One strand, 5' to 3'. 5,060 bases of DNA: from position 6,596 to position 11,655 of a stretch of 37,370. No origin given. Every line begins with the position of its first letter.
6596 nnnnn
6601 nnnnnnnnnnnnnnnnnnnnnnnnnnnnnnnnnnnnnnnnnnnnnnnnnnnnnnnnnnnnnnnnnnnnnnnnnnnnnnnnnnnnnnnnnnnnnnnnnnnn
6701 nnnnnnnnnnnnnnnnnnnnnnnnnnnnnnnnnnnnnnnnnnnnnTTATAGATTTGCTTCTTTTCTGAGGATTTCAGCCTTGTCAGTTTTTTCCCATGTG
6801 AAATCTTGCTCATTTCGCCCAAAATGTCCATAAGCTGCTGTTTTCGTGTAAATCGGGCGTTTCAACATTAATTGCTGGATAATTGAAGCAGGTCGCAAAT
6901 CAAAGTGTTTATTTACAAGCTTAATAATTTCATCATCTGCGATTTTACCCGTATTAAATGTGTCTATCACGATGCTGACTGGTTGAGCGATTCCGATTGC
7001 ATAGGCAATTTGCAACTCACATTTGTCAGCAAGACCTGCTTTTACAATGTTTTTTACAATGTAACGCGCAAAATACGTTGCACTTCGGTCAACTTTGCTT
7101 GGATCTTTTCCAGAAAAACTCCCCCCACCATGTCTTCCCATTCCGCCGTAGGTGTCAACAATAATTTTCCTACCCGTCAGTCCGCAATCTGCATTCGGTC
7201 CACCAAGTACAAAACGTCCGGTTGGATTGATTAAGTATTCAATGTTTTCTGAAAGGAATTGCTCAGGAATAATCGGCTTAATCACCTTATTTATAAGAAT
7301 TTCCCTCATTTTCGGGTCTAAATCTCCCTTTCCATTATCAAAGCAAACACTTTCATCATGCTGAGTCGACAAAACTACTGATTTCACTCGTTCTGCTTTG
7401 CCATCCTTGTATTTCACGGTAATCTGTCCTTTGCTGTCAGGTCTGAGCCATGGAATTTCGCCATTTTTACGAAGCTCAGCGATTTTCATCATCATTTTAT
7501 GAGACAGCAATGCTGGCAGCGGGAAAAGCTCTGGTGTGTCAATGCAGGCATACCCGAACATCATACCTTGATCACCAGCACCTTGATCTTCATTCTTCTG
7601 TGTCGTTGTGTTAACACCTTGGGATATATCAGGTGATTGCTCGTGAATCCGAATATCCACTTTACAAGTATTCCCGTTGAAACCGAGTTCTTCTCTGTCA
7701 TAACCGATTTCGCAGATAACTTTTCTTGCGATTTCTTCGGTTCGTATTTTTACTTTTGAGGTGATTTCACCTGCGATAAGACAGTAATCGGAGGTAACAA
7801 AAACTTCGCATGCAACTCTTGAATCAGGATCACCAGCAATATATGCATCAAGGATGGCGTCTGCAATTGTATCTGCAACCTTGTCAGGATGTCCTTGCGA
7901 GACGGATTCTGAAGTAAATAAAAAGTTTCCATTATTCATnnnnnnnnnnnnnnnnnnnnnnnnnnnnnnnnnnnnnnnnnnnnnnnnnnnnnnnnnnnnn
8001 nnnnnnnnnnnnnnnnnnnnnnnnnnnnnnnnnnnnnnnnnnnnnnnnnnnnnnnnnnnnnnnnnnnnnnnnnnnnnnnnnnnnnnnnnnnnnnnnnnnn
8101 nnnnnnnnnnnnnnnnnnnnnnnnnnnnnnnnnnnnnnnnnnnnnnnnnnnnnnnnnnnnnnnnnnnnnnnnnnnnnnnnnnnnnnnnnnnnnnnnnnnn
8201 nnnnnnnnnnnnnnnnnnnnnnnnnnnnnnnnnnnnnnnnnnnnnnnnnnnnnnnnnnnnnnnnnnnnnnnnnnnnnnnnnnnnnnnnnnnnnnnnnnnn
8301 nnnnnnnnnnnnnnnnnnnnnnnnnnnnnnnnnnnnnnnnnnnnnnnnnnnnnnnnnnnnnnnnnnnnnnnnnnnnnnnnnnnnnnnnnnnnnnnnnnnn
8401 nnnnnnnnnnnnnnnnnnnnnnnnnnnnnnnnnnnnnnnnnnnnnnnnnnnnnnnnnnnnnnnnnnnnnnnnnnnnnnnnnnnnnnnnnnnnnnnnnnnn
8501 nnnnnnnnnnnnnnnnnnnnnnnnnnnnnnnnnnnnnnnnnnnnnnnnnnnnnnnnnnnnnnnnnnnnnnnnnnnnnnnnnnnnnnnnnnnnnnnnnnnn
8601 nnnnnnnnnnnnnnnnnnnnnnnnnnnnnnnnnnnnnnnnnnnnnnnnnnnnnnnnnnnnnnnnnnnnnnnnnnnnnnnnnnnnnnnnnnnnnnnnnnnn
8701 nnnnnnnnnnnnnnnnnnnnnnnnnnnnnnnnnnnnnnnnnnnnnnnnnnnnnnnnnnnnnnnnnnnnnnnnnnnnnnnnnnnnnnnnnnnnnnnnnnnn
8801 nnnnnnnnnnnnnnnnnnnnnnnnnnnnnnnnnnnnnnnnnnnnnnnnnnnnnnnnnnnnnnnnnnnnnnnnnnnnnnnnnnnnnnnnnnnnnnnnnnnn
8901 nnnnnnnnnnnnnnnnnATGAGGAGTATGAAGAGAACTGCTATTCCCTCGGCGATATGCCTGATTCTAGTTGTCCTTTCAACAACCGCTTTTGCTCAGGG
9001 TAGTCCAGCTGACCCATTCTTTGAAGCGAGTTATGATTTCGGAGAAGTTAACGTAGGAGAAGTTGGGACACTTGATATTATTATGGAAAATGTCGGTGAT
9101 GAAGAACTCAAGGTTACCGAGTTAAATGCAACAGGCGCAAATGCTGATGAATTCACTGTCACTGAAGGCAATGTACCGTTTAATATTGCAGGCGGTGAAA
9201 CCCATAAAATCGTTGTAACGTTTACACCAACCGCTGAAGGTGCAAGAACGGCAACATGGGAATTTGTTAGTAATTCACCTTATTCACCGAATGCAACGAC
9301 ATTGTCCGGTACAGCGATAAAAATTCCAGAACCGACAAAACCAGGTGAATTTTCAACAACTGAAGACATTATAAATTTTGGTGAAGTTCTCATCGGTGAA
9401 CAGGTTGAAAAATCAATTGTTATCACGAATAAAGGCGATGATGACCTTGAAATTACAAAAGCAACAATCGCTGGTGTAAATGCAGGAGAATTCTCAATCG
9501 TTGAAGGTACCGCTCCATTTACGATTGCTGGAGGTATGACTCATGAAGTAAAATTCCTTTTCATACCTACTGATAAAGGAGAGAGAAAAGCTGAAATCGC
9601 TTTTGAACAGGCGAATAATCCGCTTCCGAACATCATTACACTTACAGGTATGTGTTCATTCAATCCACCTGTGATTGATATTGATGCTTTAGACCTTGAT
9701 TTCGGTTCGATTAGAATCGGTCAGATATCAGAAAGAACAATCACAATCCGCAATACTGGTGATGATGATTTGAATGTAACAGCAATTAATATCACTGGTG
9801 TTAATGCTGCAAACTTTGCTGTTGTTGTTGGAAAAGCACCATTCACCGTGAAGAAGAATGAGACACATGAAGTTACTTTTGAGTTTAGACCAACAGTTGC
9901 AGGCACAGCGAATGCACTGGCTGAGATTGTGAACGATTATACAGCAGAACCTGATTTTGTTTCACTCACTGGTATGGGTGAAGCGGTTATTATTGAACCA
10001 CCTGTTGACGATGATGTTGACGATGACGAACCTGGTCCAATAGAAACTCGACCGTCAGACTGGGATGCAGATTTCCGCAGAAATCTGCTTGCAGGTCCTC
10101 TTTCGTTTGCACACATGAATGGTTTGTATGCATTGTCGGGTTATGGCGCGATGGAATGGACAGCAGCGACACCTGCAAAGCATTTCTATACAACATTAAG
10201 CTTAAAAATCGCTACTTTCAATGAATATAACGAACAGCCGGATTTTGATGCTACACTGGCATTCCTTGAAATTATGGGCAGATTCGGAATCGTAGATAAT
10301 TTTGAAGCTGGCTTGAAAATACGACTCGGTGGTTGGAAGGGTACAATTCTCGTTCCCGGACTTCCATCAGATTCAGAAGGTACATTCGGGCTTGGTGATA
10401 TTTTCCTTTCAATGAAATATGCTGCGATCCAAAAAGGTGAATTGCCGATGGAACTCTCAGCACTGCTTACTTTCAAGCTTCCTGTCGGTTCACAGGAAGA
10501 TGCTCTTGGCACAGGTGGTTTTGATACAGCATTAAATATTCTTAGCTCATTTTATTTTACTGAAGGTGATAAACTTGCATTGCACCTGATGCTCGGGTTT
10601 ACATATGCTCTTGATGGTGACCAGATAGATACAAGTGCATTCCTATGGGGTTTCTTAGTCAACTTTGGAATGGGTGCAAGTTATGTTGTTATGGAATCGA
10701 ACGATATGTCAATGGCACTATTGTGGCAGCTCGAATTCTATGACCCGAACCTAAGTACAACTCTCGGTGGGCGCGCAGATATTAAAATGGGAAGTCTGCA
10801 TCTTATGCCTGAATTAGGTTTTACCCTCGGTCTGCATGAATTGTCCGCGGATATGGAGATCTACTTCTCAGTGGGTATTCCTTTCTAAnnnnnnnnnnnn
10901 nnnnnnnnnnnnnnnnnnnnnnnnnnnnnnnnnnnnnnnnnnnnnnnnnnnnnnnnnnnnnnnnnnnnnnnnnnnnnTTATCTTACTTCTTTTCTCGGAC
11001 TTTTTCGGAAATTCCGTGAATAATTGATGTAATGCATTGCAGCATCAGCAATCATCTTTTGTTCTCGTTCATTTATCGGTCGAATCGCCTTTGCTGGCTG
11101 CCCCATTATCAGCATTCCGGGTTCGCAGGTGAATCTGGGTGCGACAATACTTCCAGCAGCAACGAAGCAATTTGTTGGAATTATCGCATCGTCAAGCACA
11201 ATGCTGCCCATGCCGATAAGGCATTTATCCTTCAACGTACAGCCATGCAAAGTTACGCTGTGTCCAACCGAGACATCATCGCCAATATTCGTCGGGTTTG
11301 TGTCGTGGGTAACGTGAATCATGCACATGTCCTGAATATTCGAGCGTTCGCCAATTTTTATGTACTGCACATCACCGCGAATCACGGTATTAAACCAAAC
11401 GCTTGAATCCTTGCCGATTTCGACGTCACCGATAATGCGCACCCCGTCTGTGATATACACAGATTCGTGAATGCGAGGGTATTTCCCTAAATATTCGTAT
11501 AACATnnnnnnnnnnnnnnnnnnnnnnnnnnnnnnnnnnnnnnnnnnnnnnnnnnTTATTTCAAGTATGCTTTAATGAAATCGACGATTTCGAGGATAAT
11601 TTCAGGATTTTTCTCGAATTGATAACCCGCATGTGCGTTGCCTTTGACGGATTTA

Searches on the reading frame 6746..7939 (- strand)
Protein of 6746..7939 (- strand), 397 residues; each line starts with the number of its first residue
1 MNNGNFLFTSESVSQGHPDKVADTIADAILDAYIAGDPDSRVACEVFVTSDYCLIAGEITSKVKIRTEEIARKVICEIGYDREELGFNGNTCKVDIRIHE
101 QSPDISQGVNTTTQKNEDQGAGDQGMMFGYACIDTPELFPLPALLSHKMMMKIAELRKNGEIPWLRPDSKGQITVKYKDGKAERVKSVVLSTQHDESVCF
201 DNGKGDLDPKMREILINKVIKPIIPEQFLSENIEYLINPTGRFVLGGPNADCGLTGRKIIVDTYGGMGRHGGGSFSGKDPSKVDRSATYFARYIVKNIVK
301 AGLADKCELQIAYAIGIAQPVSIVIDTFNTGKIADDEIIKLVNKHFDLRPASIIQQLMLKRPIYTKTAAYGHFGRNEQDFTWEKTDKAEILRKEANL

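Call 11: search_protein_families(library=pfam, proteins=[window:6746-7939:-], max_evalue=0.001)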
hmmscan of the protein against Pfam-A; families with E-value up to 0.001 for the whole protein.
window:6746-7939:- (397 aa): 3 families
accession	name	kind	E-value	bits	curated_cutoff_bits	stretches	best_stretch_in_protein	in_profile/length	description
PF02773.21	S-AdoMet_synt_C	-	6.6e-68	227.4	25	1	245-384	1-138/138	S-adenosylmethionine synthetase, C-terminal domain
PF02772.21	S-AdoMet_synt_M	-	3e-42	144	29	1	118-243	1-120/120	S-adenosylmethionine synthetase, central domain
PF00438.25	S-AdoMet_synt_N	-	3.8e-40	136.9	33.1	1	5-103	1-99/99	S-adenosylmethionine synthetase, N-terminal domain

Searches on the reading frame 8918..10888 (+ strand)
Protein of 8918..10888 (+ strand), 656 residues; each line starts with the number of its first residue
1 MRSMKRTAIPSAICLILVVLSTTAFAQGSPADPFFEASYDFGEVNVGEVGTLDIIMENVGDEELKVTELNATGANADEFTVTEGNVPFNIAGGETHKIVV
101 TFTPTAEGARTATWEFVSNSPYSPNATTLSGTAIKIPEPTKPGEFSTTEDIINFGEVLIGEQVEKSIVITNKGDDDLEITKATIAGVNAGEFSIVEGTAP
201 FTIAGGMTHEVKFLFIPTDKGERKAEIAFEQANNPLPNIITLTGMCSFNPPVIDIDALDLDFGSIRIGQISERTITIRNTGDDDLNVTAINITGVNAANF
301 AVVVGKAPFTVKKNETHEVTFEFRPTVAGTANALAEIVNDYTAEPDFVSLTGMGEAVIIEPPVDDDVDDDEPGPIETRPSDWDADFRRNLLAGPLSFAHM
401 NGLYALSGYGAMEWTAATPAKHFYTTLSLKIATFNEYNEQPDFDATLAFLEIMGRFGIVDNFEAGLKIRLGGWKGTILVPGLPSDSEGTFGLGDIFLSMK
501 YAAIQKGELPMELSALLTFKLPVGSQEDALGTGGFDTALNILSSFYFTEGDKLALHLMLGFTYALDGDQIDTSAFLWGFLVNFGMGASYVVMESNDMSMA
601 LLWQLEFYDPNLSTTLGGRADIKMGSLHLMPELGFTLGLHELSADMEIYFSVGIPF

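Call 11: search_protein_families(library=pfam, proteins=[window:8918-10888:+], max_evalue=0.001)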
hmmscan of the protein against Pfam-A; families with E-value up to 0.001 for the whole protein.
window:8918-10888:+ (656 aa): 11 families
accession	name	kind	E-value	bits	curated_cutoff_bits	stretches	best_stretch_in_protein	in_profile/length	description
PF22544.2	HYDIN_VesB_CFA65-like_Ig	-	9.2e-31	106.5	25.5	3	251-352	1-99/100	HYDIN/CFA65/VesB-like, Ig-like domain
PF15780.11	ASH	-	1.7e-29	102.3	27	3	38-124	13-96/98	Abnormal spindle-like microcephaly-assoc'd, ASPM-SPD-2-Hydin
PF22073.2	Cep192_D4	-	3e-24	85.8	35.5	3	251-354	2-111/112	Cep192 domain 4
PF07610.17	DUF1573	-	1.7e-14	54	26.1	1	36-132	5-97/98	Protein of unknown function (DUF1573)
PF24507.1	Ig_CFAP65_4th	-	7.1e-08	33.2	27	0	306-354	29-76/76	CFAP65, fourth Ig-like domain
PF12371.14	TMEM131_like_N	-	4.4e-07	30.5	28.8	0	258-293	6-42/84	Transmembrane protein 131-like N-terminal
PF13557.12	Phenol_MetA_deg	-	5.8e-05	23.7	22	1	467-567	45-147/242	Putative MetA-pathway of phenol degradation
PF24771.2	Ig_CFAP74_1st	-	0.00011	22.9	29.2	0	147-234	3-89/97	CFAP74 first Ig-like domain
PF24501.1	Ig_TMEM131L_5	-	0.00011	22.3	27.8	0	279-325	1-48/66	TMEM131L fifth Ig-like domain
PF24770.2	Ig-CFAP74_2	-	0.00021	22.3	27.4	0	149-173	5-29/185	CFAP74 second Ig-like domain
PF22067.2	Cep192_D3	-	0.00042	20.8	27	0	265-326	13-70/99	Cep192 domain 3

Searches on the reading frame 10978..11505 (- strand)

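Call 11: search_protein_families(library=pfam, proteins=[window:10978-11505:-], max_evalue=0.001)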
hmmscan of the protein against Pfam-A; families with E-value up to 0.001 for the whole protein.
window:10978-11505:- (175 aa): 3 families
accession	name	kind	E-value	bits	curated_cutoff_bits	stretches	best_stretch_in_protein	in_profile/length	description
PF00132.30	Hexapep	-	1e-15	57.1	27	3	10-44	2-36/36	Bacterial transferase hexapeptide (six repeats)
PF25084.1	LbH_EIF2B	-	2.8e-12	47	54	2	14-112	8-102/105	EIF2B subunit epsilon LbH domain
PF14602.12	Hexapep_2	-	2.2e-05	24.5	27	1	71-103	1-32/34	Hexapeptide repeat of succinyl-transferase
